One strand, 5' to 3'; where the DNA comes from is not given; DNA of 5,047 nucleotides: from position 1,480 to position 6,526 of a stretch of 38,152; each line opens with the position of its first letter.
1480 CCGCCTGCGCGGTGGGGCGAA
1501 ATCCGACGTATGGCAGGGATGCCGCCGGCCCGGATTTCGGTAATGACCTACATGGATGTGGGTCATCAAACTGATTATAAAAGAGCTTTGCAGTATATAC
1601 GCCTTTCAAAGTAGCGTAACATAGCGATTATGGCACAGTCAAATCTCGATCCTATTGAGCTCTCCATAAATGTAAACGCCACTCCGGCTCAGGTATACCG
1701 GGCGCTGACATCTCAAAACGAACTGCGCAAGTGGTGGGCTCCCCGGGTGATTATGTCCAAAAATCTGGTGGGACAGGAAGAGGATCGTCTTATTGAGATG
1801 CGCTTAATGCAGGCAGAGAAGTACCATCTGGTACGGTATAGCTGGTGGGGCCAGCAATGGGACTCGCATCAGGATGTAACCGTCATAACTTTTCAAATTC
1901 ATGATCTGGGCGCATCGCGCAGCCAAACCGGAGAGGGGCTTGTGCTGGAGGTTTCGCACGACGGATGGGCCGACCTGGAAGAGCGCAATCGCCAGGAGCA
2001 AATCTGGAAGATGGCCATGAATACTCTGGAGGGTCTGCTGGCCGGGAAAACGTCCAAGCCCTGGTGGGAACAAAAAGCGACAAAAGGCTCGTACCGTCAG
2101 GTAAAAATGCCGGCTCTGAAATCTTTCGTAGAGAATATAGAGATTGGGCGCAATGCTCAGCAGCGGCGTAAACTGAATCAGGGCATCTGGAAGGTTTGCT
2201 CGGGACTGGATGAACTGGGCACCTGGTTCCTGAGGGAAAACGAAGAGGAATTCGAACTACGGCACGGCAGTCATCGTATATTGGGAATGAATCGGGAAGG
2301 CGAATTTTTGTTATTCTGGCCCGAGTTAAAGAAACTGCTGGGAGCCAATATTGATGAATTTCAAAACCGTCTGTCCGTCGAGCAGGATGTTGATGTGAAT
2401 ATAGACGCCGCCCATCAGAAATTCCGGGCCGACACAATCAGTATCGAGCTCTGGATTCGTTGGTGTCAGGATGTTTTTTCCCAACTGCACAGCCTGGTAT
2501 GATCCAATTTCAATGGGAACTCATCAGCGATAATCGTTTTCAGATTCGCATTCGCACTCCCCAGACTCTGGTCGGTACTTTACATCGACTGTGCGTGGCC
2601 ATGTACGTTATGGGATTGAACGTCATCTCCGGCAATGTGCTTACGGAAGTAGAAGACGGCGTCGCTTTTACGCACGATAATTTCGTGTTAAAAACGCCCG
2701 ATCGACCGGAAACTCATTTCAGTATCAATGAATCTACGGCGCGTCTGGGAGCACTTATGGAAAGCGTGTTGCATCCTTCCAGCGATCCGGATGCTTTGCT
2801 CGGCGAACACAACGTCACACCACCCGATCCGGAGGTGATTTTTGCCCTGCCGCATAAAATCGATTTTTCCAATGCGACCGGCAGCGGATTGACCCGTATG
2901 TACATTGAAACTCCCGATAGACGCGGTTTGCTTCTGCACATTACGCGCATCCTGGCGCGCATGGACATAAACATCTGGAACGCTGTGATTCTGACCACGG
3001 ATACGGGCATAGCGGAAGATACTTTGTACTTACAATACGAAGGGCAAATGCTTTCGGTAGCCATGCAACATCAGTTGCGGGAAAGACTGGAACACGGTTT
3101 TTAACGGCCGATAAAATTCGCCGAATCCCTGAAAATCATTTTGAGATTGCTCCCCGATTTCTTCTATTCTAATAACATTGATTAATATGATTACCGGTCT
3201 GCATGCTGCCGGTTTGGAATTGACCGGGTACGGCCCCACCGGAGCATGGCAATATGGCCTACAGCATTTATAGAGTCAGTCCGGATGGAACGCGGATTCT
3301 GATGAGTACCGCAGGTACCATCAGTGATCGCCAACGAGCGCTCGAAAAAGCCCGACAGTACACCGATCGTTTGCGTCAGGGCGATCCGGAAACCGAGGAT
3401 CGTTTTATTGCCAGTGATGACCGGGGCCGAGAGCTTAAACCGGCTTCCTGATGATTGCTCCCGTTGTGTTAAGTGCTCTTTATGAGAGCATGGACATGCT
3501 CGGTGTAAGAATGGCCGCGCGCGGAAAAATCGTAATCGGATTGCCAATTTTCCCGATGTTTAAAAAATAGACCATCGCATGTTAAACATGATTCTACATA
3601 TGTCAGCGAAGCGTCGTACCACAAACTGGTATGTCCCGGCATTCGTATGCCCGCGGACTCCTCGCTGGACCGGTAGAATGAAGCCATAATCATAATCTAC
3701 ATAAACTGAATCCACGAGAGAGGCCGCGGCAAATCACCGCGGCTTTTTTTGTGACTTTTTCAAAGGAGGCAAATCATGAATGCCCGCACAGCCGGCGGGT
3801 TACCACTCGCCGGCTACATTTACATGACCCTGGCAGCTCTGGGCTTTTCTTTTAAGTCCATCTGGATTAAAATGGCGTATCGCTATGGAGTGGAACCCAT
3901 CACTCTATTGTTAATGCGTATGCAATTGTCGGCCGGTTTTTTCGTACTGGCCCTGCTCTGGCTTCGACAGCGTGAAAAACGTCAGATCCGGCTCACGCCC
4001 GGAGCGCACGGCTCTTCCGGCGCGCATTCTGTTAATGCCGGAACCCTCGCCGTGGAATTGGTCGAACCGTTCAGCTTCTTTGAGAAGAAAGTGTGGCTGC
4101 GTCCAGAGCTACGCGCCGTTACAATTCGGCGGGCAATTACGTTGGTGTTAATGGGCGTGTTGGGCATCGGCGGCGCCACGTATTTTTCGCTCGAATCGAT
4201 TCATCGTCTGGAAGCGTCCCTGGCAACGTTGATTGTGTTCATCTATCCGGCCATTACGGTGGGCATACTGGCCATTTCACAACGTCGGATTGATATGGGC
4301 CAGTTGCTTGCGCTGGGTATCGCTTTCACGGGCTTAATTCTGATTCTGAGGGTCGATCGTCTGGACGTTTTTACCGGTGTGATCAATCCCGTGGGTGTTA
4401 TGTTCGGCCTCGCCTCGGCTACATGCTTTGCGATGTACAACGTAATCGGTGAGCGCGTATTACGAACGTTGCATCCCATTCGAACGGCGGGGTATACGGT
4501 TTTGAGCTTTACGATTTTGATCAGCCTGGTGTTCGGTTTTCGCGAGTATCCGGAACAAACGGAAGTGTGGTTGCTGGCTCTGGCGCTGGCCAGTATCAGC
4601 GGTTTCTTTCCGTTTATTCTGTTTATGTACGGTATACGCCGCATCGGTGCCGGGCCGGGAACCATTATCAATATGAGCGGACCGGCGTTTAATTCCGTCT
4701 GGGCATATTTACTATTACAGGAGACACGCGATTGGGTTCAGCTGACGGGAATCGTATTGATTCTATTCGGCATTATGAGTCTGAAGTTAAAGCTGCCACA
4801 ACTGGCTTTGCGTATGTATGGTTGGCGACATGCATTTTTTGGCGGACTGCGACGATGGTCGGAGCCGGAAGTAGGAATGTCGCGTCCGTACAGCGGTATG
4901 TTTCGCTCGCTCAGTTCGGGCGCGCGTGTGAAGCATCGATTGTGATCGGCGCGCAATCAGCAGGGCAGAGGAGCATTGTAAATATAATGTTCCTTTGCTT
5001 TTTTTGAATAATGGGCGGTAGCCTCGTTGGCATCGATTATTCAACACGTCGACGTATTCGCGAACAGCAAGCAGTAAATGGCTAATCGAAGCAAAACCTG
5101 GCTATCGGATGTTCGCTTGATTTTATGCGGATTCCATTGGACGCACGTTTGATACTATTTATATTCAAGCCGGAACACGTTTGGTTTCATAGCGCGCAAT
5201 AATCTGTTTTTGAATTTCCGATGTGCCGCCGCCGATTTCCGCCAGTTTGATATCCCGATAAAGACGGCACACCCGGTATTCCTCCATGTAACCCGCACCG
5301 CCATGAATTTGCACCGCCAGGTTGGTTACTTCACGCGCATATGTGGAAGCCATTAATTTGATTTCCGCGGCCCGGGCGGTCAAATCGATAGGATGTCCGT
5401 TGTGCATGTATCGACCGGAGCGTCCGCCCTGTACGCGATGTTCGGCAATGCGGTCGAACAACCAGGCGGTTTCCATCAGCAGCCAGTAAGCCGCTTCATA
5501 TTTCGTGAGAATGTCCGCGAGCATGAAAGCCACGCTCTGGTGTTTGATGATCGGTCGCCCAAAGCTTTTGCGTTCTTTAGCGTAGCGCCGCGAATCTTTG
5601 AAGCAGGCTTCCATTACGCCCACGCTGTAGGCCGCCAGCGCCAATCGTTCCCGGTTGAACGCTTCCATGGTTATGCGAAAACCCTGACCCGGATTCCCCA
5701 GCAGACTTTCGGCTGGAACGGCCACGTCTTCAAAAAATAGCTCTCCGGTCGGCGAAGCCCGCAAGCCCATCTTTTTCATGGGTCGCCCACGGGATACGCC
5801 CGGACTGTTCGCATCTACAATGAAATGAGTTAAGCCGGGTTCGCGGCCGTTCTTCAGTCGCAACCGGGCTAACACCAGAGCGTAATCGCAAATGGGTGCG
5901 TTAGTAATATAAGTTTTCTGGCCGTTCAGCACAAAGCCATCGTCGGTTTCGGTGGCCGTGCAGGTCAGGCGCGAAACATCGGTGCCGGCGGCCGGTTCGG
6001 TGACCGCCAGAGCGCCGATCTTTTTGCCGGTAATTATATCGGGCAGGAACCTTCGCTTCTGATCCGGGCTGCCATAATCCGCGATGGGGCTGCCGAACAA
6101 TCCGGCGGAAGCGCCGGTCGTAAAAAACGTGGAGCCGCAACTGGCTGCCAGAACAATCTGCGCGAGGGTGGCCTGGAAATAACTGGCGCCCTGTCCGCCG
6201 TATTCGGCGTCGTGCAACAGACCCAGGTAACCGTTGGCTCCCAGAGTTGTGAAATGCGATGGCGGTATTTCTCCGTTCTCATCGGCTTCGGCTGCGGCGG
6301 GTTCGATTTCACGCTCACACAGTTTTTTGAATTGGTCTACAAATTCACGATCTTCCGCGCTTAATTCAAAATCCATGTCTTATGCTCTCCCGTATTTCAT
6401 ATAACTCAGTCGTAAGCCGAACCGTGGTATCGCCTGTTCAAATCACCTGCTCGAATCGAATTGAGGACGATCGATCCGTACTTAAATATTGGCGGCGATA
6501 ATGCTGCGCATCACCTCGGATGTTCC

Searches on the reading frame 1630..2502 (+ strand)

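Call 21: search_protein_families(library=pfam, proteins=[window:1630-2502:+])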
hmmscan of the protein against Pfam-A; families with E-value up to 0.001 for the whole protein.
window:1630-2502:+ (290 aa): 2 families
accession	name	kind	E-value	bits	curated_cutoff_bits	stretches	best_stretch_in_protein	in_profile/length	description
PF08327.17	AHSA1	-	1.9e-05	25.4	22.1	1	16-137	1-124/125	Activator of Hsp90 ATPase homolog 1-like protein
PF10604.15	Polyketide_cyc2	-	0.00085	20.1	27.4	0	9-91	4-80/142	Polyketide cyclase / dehydrase and lipid transport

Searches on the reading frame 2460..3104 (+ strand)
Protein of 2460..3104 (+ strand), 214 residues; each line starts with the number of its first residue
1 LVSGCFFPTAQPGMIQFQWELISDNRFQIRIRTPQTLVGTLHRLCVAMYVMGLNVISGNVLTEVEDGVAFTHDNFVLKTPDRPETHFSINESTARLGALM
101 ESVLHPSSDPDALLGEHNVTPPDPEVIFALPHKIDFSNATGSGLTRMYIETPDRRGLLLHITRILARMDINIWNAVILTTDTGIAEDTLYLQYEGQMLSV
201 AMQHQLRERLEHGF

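Call 21: search_protein_families(library=pfam, proteins=[window:2460-3104:+])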
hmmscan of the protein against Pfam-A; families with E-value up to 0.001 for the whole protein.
window:2460-3104:+ (214 aa): 2 families
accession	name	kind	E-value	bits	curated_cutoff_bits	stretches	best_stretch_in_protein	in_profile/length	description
PF01842.31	ACT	-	3e-06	27.3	27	1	149-183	5-39/66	ACT domain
PF22754.3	bHLH-TF_ACT-like_plant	-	5.3e-06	27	27.6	0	150-197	16-61/75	Plant bHLH transcription factor, ACT-like domain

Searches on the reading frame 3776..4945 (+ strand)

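Call 12: search_protein_families(library=pfam, proteins=[window:3776-4945:+])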
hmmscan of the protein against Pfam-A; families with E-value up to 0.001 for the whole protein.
window:3776-4945:+ (389 aa): 1 family
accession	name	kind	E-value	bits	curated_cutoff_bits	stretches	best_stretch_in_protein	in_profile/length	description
PF00892.27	EamA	-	3.1e-32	112.1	28.2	2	207-334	3-131/135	EamA-like transporter family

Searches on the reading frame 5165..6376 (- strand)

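Call 12: search_protein_families(library=pfam, proteins=[window:5165-6376:-])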
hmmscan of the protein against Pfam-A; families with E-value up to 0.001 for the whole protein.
window:5165-6376:- (403 aa): 6 families
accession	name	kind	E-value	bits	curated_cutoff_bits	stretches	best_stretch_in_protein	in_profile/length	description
PF00441.29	Acyl-CoA_dh_1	-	1.1e-44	152.6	22.4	1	230-395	1-147/150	Acyl-CoA dehydrogenase, C-terminal domain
PF02770.24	Acyl-CoA_dh_M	-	7.9e-26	90.5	33.3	1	122-218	1-97/97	Acyl-CoA dehydrogenase, middle domain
PF02771.21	Acyl-CoA_dh_N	-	8.1e-25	87.8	22.9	1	7-118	2-113/113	Acyl-CoA dehydrogenase, N-terminal domain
PF08028.16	Acyl-CoA_dh_2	-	1.8e-13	51.4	22.7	1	246-380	2-127/134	Acyl-CoA dehydrogenase, C-terminal domain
PF11794.13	HpaB_N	-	1e-05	25.7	35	1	142-195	172-226/270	4-hydroxyphenylacetate 3-hydroxylase N terminal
PF22924.1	ACOX_C_alpha1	-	0.00023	21.5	27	1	264-396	28-167/169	Acyl-CoA oxidase, C-alpha1 domain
